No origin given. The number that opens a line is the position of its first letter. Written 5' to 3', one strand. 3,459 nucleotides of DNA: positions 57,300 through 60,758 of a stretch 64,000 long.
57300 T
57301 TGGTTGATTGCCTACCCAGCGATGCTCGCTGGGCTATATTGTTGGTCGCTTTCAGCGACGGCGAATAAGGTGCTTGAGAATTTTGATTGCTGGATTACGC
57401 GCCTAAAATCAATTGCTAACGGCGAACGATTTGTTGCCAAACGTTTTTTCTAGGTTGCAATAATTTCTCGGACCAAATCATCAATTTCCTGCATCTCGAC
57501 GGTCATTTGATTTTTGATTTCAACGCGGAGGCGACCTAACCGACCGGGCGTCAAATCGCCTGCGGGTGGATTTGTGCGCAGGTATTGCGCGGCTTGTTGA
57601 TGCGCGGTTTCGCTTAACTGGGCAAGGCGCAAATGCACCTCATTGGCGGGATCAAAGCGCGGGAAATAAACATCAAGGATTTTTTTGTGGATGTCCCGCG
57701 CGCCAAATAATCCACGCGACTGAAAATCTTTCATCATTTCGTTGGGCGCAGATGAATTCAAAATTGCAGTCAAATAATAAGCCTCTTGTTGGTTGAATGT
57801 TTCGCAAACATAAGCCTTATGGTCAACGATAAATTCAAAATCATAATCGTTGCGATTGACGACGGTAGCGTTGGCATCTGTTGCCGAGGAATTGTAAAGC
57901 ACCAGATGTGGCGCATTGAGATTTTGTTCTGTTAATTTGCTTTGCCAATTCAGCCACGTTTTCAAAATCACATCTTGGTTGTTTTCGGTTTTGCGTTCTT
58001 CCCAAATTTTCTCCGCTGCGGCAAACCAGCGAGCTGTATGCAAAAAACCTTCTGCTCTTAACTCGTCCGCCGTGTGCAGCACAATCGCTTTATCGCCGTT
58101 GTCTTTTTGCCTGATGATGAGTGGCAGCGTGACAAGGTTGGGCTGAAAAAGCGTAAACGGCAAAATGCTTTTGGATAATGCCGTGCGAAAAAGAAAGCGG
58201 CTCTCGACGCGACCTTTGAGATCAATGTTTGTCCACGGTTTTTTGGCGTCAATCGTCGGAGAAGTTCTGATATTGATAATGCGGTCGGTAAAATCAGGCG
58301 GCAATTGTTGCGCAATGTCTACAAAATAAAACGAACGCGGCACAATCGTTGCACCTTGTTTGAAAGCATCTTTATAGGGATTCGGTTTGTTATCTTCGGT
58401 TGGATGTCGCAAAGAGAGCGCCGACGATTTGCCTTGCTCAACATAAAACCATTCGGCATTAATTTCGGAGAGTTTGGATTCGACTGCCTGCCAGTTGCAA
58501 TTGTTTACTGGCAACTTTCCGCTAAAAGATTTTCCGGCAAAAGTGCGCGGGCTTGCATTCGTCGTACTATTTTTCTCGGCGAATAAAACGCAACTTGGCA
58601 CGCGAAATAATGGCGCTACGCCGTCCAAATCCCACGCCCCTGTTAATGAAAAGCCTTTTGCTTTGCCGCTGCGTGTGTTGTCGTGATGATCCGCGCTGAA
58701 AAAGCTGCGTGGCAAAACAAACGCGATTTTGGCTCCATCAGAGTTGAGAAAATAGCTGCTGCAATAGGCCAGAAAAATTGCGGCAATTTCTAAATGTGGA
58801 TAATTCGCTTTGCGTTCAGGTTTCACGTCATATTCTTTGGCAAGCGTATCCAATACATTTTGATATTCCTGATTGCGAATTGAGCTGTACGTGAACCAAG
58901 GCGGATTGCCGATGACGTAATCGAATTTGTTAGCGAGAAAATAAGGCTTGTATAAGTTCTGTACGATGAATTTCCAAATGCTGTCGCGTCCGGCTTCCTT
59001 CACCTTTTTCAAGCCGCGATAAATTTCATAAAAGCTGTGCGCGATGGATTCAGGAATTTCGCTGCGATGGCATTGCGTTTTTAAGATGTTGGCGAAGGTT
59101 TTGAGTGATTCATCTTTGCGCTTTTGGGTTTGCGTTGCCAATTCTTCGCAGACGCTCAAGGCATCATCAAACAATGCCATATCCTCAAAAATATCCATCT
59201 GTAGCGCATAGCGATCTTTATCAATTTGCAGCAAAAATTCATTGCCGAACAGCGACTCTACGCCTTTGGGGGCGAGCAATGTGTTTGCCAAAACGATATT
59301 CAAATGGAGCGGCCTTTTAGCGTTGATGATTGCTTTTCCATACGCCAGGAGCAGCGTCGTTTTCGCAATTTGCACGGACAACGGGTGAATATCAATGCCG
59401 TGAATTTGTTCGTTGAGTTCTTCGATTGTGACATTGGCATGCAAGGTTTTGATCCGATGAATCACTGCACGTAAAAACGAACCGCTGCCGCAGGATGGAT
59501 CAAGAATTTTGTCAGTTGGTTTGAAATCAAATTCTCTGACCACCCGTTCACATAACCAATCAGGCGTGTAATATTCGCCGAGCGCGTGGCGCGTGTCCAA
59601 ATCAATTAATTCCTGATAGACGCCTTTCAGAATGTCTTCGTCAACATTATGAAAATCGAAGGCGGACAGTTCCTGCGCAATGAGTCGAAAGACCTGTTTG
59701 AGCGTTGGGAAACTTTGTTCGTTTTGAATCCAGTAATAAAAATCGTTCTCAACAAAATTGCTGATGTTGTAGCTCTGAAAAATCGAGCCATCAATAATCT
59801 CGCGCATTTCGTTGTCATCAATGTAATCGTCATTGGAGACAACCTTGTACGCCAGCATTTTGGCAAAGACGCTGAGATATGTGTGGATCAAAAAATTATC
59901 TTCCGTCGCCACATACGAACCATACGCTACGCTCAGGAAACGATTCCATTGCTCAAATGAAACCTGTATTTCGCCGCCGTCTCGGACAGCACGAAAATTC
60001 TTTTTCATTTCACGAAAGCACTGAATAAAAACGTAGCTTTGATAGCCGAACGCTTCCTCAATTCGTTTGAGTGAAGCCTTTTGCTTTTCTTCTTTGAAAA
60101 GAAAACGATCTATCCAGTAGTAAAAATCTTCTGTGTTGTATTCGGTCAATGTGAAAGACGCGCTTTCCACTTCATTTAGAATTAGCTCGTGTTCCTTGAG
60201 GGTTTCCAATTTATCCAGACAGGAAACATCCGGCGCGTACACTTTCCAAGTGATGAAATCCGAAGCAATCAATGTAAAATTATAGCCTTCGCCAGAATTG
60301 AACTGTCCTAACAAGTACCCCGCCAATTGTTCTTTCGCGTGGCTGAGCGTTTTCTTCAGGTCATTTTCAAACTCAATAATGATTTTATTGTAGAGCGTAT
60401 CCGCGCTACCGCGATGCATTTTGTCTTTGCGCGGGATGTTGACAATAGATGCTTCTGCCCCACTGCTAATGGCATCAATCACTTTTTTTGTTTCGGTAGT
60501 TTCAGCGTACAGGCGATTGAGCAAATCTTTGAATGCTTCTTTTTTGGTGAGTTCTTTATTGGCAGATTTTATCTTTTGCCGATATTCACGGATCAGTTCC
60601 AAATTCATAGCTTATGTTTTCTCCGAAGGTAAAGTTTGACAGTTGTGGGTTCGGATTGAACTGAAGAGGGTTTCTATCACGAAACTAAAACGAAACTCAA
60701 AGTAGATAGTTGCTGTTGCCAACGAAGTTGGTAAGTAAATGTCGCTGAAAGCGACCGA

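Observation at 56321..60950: RAYT transposase with flanking REP/BIME clusters; the same repeat family brackets an MmeI-like R-M gene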

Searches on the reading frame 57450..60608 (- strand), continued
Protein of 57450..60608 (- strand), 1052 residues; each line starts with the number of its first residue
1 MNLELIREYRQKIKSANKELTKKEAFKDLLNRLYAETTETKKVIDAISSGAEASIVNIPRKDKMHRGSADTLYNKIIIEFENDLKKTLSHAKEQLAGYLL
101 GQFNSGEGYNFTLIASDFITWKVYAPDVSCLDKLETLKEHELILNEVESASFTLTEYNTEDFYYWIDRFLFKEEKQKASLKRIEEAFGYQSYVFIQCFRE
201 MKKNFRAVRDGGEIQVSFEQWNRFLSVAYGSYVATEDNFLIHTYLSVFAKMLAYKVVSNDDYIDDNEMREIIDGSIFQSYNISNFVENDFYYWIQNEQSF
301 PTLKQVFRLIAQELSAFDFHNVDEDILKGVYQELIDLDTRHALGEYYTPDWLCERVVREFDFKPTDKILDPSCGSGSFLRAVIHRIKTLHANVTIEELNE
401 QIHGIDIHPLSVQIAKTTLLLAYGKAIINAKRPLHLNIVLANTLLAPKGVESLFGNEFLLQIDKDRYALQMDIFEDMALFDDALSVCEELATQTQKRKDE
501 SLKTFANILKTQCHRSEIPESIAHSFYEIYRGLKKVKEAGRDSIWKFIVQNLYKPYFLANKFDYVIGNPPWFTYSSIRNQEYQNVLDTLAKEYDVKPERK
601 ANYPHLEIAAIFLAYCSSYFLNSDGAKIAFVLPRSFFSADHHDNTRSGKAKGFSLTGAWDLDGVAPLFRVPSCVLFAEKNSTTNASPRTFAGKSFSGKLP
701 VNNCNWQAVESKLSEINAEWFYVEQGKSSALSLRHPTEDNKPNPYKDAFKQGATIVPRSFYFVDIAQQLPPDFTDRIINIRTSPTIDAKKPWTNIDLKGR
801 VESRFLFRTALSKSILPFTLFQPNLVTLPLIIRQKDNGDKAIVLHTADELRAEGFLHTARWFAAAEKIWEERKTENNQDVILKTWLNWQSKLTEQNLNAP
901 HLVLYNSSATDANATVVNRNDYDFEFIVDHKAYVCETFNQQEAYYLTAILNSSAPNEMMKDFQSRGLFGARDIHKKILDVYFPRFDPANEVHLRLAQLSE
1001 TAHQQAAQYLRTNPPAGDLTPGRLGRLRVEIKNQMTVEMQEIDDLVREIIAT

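Call 40: find_encoding_contigs(protein=P0128, flank=10000, max_places=3)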
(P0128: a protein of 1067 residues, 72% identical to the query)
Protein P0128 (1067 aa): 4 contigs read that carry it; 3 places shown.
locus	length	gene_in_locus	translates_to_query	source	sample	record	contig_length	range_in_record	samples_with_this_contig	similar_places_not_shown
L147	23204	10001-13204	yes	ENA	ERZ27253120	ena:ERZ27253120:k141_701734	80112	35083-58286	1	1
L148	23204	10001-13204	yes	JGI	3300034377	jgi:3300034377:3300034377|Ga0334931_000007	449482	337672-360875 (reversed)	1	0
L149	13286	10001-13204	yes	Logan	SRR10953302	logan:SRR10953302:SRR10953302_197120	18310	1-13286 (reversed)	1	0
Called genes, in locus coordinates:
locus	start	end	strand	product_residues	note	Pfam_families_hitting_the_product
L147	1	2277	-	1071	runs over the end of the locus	PF07719:TPR_2 (faint), PF14938:SNAP (weak), PF13424:TPR_12, PF13424:TPR_12, PF00515:TPR_1 (weak), PF13374:TPR_10 (weak), PF13424:TPR_12, PF12770:CHAT, +10 more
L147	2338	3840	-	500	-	PF13432:TPR_16 (weak), PF13414:TPR_11, PF13371:TPR_9 (weak), PF13432:TPR_16, PF12895:ANAPC3, PF13414:TPR_11 (weak), PF00515:TPR_1 (weak), PF14559:TPR_19, +10 more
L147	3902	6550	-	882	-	PF00069:Pkinase, PF07714:PK_Tyr_Ser-Thr, PF24782:WD40_MABP1-WDR62_2nd, PF24807:WD40_CDC20-Fz, PF24817:WD40_WDHD1_1st, PF23381:Beta-prop_IFT122_1st, PF24814:WD40_Prp19, PF25174:Beta-prop_THOC3, +83 more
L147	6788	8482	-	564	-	PF00069:Pkinase, PF07714:PK_Tyr_Ser-Thr, PF03109:ABC1, PF14531:Kinase-like (faint)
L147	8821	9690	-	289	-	-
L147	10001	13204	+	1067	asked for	PF02384:N6_Mtase, PF20473:MmeI_Mtase (faint), PF07669:Eco57I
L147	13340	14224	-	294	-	PF00535:Glycos_transf_2, PF10111:Glyco_tranf_2_2, PF13641:Glyco_tranf_2_3, PF13632:Glyco_trans_2_3, PF02709:Glyco_transf_7C (weak)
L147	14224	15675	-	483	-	PF01943:Polysacc_synt, PF13440:Polysacc_synt_3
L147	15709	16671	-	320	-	PF00535:Glycos_transf_2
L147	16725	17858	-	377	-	PF01408:GFO_IDH_MocA, PF02894:GFO_IDH_MocA_C, PF22725:GFO_IDH_MocA_C3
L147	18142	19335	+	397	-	PF03901:Glyco_transf_22 (faint), PF13231:PMT_2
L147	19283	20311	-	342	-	PF00535:Glycos_transf_2, PF10111:Glyco_tranf_2_2, PF13641:Glyco_tranf_2_3, PF13506:Glyco_transf_21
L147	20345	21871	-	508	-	PF01266:DAO (weak), PF01494:FAD_binding_3 (weak), PF01593:Amino_oxidase, PF01946:Thi4 (weak), PF12831:FAD_oxidored (faint), PF13450:NAD_binding_8, PF13738:Pyr_redox_3 (weak)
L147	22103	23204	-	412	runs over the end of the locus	PF05762:VWA_CoxE (faint), PF00092:VWA, PF13519:VWA_2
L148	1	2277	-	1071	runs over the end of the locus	PF07719:TPR_2 (faint), PF14938:SNAP (weak), PF13424:TPR_12, PF13424:TPR_12, PF00515:TPR_1 (weak), PF13374:TPR_10 (weak), PF13424:TPR_12, PF12770:CHAT, +10 more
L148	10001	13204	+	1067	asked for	PF02384:N6_Mtase, PF20473:MmeI_Mtase (faint), PF07669:Eco57I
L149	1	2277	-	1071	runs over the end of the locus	PF07719:TPR_2 (faint), PF14938:SNAP (weak), PF13424:TPR_12, PF13424:TPR_12, PF00515:TPR_1 (weak), PF13374:TPR_10 (weak), PF13424:TPR_12, PF12770:CHAT, +10 more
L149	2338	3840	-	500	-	PF13432:TPR_16 (weak), PF13414:TPR_11, PF13371:TPR_9 (weak), PF13432:TPR_16, PF12895:ANAPC3, PF13414:TPR_11 (weak), PF00515:TPR_1 (weak), PF14559:TPR_19, +10 more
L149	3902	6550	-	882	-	PF00069:Pkinase, PF07714:PK_Tyr_Ser-Thr, PF24782:WD40_MABP1-WDR62_2nd, PF24807:WD40_CDC20-Fz, PF24817:WD40_WDHD1_1st, PF23381:Beta-prop_IFT122_1st, PF24814:WD40_Prp19, PF25174:Beta-prop_THOC3, +83 more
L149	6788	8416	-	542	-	PF00069:Pkinase, PF07714:PK_Tyr_Ser-Thr, PF03109:ABC1, PF14531:Kinase-like (faint)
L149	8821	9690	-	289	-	-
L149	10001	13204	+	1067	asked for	PF02384:N6_Mtase, PF20473:MmeI_Mtase (faint), PF07669:Eco57I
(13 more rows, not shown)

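Call 58: search_solved_structures(query=A1, max_evalue=0.01, show_alignments=0)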
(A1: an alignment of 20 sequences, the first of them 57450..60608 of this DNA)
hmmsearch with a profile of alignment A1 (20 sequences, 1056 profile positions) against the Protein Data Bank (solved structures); distinct sequences matched with E-value up to 0.01: 4.
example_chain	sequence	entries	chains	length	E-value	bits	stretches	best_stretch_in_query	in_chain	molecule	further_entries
2okc_A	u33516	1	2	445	2.5e-08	35.5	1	310-425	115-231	Type I restriction enzyme StySJI M protein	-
3ufb_A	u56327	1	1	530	3.2e-05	25.2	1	311-424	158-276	Type I restriction-modification system methyltransferase subunit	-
7vru_A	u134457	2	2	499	7.2e-05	24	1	344-392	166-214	Site-specific DNA-methyltransferase (adenine-specific)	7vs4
5ybb_A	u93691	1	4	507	0.002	19.3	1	313-399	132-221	Type I restriction-modification system methyltransferase subunit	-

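Call 68: predict_structure(alignment_id=A1)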
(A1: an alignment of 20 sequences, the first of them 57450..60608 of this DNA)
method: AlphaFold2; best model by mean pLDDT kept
length: 1052 residues; sequences in the alignment: 20
mean_pLDDT: 50.5   pTM: 0.33
mean pLDDT of the five models: 50.5, 45.7, 43.8, 43.3, 42.6
residues with pLDDT >= 90: 8; 70-90: 185; 50-70: 254; < 50: 605
segments of 3 or more residues with pLDDT < 50: 36-128, 144-198, 204-390, 393-455, 550-552, 554-556, 558-582, 596-607, 616-622, 634-651, 666-671, 683-685, 701-706, 724-729, 735-793, 803-827, 888-890, 907-912, 966-972, 1018-1021
pLDDT, mean of each block of 10 residues (from residue 1): 60 57 58 52 44 29 31 42 38 34 30 28 43 53 43 31 31 26 29 45 45 38 40 30 36 32 38 39 33 34 39 37 32 33 30 38 37 35 45 46 33 38 35 42 41 50 69 66 74 83 88 82 86 79 53 48 38 37 52 47 47 48 53 46 34 64 50 62 54 67 49 71 48 47 25 26 44 45 41 52 43 35 46 74 75 71 69 62 55 72 59 65 55 73 85 71 50 59 83 89 75 56 60 79 85 67
secondary structure, 60 per line:
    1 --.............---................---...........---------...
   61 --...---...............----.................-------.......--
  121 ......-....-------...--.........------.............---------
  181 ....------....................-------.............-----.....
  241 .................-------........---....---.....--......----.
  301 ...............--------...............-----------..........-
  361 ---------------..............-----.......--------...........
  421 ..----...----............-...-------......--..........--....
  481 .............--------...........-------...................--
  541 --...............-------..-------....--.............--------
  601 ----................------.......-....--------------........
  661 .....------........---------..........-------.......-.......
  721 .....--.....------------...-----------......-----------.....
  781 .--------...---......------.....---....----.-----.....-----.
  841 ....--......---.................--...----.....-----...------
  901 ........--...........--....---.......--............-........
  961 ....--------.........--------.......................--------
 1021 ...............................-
elements in order (helices of 4 or more, strands of 3 or more residues): H3-15 H19-34 H38-48 E58-60 E63-65 H69-83 H88-104 H112-118 E121-126 H128-131 E144-152 H159-171 H181-184 H191-210 H218-230 H236-257 H265-272 H276-279 H283-287 H290-295 H300-315 H324-338 H350-359 H376-389 H395-401 H410-422 H434-445 E457-462 E465-470 H471-474 H477-493 H502-512 H520-538 H543-557 H574-577 H580-592 H605-620 E627-633 H635-638 E653-665 E672-679 E689-698 H706-712 E714-725 E728-732 E759-764 E776-781 E796-801 E808-812 H816-819 E830-834 E840-844 H847-852 H856-872 H882-886 E901-908 E911-918 E924-927 E934-937 H940-951 H953-964 H973-981 H990-1012 H1021-1051

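Call 84: search_protein_families(library=pfam, proteins=[L144:14596-15585:+], max_evalue=0.001)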
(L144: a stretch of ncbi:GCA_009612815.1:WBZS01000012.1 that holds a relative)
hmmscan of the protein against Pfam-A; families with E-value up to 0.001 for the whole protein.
L144:14596-15585:+ (329 aa): 2 families
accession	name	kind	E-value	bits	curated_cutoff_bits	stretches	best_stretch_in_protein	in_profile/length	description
PF05971.18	Methyltransf_10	-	1e-119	399.8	23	1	9-306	2-298/299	RNA methyltransferase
PF05175.20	MTS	-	0.00077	19.6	23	0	111-204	30-115/170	Methyltransferase small domain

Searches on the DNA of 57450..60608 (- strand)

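Call 67: search_rna_families(sources=[L066, L078, L011, L109, L144], threshold=evalue, max_evalue=1)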
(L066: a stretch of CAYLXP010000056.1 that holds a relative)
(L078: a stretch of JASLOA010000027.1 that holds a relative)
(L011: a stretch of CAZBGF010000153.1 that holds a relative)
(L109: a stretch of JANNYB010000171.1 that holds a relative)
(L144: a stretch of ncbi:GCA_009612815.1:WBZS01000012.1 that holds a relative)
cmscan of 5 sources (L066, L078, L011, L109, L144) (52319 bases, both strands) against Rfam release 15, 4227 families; matches with E-value up to 1: 16.
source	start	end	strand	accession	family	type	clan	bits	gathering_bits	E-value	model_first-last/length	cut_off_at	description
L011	3185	3256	-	RF00005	tRNA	Gene; tRNA;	CL00001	70.2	29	2.3e-13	1-71/71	no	tRNA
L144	4432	4505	+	RF00005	tRNA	Gene; tRNA;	CL00001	68.8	29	5.6e-13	1-71/71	no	tRNA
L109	4857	4957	+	RF04113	MIR1523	Gene; miRNA;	-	40.2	96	6.4e-05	1-92/92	no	MIR1523 microRNA precursor family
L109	4858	4958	-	RF04113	MIR1523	Gene; miRNA;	-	37.4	96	0.0004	1-92/92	no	MIR1523 microRNA precursor family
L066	5398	5442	-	RF01687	Acido-Lenti-1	Gene; sRNA;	-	35.2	37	0.00022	1-46/46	no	Acido-Lenti-1 RNA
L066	4663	4707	-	RF01687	Acido-Lenti-1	Gene; sRNA;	-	35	37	0.00026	1-46/46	no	Acido-Lenti-1 RNA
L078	1301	1345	+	RF01687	Acido-Lenti-1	Gene; sRNA;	-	33.2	37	0.00077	1-46/46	no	Acido-Lenti-1 RNA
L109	4844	4973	+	RF04164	MIR1507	Gene; miRNA;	-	30.3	73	0.0053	1-107/107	no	MIR1507 microRNA precursor family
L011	816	860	+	RF01687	Acido-Lenti-1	Gene; sRNA;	-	30.2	37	0.0052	1-46/46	no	Acido-Lenti-1 RNA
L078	1507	1551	-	RF01687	Acido-Lenti-1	Gene; sRNA;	-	28.7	37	0.013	1-46/46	no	Acido-Lenti-1 RNA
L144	14479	14524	+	RF01687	Acido-Lenti-1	Gene; sRNA;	-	28.3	37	0.017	1-46/46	no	Acido-Lenti-1 RNA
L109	4857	4958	+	RF03792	MIR6462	Gene; miRNA;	-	27.7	96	0.9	1-119/119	no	MIR6462 microRNA precursor family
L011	651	695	-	RF01687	Acido-Lenti-1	Gene; sRNA;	-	25.9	37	0.077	1-46/46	no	Acido-Lenti-1 RNA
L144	4432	4506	-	RF04354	Plastid-ycf2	Cis-reg;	-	25.7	65.7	0.44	1-75/75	no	Plastid-ycf2 5UTR RNA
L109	4856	4958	-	RF04164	MIR1507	Gene; miRNA;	-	25.4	73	0.15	1-107/107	no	MIR1507 microRNA precursor family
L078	2174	2266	-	RF03952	mir-3718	Gene; miRNA;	-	24.6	78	0.45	1-92/92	no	mir-3718 microRNA precursor family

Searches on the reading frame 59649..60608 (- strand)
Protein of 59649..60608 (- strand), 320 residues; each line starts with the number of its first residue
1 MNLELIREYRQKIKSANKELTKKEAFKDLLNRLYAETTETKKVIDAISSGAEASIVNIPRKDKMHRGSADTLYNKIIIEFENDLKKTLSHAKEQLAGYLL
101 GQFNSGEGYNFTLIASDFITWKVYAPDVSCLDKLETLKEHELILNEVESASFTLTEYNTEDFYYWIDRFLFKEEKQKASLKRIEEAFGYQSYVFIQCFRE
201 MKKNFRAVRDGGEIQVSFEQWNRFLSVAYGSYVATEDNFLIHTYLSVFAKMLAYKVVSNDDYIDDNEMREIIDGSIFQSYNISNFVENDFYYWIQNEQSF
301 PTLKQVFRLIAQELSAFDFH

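Call 82: search_protein_families(library=pfam, proteins=[window:59649-60608:-], max_evalue=10)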
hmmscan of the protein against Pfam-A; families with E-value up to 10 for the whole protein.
window:59649-60608:- (320 aa): 1 family
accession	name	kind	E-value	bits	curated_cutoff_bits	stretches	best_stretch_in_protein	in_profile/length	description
PF23461.1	ZMYND11_CC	-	0.081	13.7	27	0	6-42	11-46/54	ZMYND11 protein coiled-coil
